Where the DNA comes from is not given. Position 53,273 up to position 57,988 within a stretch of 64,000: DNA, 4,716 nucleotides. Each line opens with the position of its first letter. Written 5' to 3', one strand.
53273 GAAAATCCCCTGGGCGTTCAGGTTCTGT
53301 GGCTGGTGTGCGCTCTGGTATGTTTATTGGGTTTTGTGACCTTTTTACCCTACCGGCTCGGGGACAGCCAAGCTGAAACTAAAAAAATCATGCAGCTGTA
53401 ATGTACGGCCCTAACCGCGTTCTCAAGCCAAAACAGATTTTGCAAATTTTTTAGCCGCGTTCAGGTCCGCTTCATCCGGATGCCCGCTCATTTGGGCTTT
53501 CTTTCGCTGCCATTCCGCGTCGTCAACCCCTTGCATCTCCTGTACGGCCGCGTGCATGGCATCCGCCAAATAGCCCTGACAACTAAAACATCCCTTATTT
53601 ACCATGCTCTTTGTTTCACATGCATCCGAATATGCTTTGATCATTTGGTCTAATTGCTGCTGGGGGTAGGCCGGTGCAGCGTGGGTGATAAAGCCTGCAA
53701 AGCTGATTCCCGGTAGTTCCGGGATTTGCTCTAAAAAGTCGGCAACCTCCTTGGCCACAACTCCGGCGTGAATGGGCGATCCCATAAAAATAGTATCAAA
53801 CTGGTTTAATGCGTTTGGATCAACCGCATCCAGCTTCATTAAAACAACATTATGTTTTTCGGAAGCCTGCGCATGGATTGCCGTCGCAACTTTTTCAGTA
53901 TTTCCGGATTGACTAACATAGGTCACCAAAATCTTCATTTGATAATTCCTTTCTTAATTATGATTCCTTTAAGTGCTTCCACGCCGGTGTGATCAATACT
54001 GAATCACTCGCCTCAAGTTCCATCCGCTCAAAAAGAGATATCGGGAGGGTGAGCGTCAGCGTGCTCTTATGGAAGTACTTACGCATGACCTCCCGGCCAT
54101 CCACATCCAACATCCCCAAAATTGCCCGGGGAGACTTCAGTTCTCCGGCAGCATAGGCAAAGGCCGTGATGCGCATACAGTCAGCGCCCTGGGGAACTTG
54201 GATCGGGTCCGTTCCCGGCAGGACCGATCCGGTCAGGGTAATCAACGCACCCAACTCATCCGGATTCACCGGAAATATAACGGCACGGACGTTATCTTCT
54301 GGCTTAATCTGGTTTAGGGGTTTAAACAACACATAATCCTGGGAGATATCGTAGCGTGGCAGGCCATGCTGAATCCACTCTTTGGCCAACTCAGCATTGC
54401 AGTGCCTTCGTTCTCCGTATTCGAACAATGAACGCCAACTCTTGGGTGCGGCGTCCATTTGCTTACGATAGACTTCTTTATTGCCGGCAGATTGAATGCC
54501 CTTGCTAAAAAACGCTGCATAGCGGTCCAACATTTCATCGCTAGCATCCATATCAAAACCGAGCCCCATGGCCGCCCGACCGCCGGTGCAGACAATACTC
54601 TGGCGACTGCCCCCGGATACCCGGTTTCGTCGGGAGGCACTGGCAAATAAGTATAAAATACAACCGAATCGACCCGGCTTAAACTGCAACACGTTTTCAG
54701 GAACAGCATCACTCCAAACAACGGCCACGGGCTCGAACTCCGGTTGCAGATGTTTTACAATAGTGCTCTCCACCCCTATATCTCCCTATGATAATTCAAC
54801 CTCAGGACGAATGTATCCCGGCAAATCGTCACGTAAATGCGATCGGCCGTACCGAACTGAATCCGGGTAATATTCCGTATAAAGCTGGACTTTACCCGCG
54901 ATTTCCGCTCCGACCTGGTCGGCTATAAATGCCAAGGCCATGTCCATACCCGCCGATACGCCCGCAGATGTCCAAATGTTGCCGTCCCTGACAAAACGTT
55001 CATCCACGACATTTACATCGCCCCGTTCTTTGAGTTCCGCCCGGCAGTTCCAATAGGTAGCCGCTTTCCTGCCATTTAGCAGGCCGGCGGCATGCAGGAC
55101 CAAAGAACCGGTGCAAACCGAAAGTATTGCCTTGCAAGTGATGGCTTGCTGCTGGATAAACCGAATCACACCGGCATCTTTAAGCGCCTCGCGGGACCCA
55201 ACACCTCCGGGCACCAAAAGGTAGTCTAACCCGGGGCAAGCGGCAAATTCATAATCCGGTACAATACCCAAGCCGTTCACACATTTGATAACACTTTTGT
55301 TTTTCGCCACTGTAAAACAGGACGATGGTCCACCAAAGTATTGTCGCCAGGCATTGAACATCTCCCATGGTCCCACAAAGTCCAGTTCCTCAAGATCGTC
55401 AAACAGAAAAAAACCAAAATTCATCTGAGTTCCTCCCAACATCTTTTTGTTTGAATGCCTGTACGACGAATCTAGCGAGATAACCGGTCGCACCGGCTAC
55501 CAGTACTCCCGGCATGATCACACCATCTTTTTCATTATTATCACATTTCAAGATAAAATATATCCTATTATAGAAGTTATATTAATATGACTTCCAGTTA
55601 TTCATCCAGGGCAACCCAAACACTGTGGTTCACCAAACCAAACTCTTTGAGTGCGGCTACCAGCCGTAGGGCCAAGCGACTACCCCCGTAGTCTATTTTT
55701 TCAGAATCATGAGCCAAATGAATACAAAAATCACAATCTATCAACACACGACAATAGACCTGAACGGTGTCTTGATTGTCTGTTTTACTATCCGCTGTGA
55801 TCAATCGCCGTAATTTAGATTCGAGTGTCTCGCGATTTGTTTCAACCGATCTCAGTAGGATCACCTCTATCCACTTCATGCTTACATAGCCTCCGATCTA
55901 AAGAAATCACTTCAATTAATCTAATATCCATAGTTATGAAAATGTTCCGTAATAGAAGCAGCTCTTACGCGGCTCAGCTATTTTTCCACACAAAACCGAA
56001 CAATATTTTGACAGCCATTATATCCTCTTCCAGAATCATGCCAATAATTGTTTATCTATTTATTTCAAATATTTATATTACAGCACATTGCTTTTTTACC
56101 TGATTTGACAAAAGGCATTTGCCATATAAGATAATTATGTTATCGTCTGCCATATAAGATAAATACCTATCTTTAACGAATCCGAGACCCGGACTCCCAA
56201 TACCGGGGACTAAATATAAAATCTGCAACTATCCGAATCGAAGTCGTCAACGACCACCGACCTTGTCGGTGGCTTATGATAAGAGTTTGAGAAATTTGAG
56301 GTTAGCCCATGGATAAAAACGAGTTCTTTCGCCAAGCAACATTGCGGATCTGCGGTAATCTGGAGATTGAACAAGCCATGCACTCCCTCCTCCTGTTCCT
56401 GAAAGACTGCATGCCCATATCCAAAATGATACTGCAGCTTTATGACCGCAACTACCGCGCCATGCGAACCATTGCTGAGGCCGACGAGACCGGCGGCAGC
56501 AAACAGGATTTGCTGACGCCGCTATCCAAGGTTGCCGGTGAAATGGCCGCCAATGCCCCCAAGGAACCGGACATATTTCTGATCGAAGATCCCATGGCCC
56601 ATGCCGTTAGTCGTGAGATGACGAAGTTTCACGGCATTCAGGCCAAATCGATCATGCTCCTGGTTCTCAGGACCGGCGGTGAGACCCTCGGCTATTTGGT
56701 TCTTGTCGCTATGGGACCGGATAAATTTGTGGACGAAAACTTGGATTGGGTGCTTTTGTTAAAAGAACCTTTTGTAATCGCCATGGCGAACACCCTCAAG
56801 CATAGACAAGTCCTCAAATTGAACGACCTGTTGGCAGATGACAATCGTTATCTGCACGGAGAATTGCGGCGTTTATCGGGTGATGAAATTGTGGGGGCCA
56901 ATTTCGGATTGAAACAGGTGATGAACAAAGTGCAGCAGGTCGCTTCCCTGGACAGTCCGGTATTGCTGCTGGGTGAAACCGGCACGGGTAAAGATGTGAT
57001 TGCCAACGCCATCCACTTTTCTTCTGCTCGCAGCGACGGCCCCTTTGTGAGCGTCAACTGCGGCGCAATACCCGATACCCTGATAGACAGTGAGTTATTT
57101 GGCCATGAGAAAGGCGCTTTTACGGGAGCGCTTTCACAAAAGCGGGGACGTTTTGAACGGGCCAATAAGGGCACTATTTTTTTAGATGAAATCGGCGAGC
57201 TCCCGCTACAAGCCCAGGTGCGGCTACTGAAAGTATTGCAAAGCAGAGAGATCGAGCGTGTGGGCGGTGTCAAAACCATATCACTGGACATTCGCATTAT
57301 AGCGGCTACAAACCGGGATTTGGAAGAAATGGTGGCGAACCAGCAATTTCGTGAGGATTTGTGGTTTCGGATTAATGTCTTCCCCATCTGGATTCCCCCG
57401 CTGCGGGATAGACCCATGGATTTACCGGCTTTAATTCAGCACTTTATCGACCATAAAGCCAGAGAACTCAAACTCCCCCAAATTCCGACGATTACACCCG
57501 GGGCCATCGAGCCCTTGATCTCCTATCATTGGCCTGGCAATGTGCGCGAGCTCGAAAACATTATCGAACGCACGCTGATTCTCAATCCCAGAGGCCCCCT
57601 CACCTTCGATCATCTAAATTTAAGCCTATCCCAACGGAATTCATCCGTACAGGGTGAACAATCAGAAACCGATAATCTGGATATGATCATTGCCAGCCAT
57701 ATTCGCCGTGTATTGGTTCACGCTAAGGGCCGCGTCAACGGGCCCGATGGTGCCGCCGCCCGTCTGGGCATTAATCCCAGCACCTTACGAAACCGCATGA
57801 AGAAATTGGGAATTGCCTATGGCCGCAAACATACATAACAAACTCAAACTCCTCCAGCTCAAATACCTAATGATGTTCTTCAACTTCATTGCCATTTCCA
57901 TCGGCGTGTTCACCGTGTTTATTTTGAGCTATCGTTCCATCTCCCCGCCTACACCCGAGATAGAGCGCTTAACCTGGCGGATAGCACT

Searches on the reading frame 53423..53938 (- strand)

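Call 44: search_protein_families(library=pfam, proteins=[window:53423-53938:-], max_evalue=0.00001)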
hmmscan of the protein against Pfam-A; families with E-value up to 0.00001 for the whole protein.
window:53423-53938:- (171 aa): 3 families
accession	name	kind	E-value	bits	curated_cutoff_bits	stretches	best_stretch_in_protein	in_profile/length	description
PF12641.12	Flavodoxin_3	-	5.2e-17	62.6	27.5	1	4-166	1-159/160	Flavodoxin domain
PF12724.12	Flavodoxin_5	-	3.7e-13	50.5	27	1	4-109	1-106/145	Flavodoxin domain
PF00258.30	Flavodoxin_1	-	7.4e-08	33.1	25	1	5-83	1-94/143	Flavodoxin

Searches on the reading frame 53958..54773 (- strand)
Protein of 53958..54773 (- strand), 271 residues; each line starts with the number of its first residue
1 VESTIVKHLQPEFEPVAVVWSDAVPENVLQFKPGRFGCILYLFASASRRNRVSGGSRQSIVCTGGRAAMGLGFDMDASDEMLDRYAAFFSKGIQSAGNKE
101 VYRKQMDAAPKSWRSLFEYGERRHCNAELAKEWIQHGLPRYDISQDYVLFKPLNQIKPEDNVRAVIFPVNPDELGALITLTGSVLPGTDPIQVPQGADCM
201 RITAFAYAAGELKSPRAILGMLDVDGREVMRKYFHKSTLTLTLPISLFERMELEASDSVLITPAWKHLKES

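Call 44: search_protein_families(library=pfam, proteins=[window:53958-54773:-], max_evalue=0.00001)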
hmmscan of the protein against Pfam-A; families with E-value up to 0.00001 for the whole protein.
window:53958-54773:- (271 aa): 1 family
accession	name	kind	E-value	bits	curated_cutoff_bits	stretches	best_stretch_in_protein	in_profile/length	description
PF02596.20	DUF169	-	1.3e-28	100.7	27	1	5-252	2-207/209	Uncharacterised ArCR, COG2043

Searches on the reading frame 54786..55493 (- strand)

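Call 44: search_protein_families(library=pfam, proteins=[window:54786-55493:-], max_evalue=0.00001)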
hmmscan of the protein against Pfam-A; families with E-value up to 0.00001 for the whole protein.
window:54786-55493:- (235 aa): 1 family
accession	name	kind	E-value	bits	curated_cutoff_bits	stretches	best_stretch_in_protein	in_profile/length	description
PF01965.30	DJ-1_PfpI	-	1.3e-28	100.3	26.6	1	28-191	5-164/165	DJ-1/PfpI family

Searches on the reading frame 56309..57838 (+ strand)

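Call 44: search_protein_families(library=pfam, proteins=[window:56309-57838:+], max_evalue=0.00001)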
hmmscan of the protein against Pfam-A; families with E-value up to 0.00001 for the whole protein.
window:56309-57838:+ (509 aa): 4 families
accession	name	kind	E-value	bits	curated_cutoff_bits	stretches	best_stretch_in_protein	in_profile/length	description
PF00158.32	Sigma54_activat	-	1.8e-70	236.4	20.2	1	195-360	2-167/168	Sigma-54 interaction domain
PF25601.1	AAA_lid_14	-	1.7e-21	76.3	27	1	366-450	1-84/87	AAA+ ATPase lid domain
PF14532.12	Sigma54_activ_2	-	1.9e-17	64.2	25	1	202-365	8-138/138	Sigma-54 interaction domain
PF07728.20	AAA_5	-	3e-06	27.7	22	1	217-344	1-132/139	AAA domain (dynein-related subfamily)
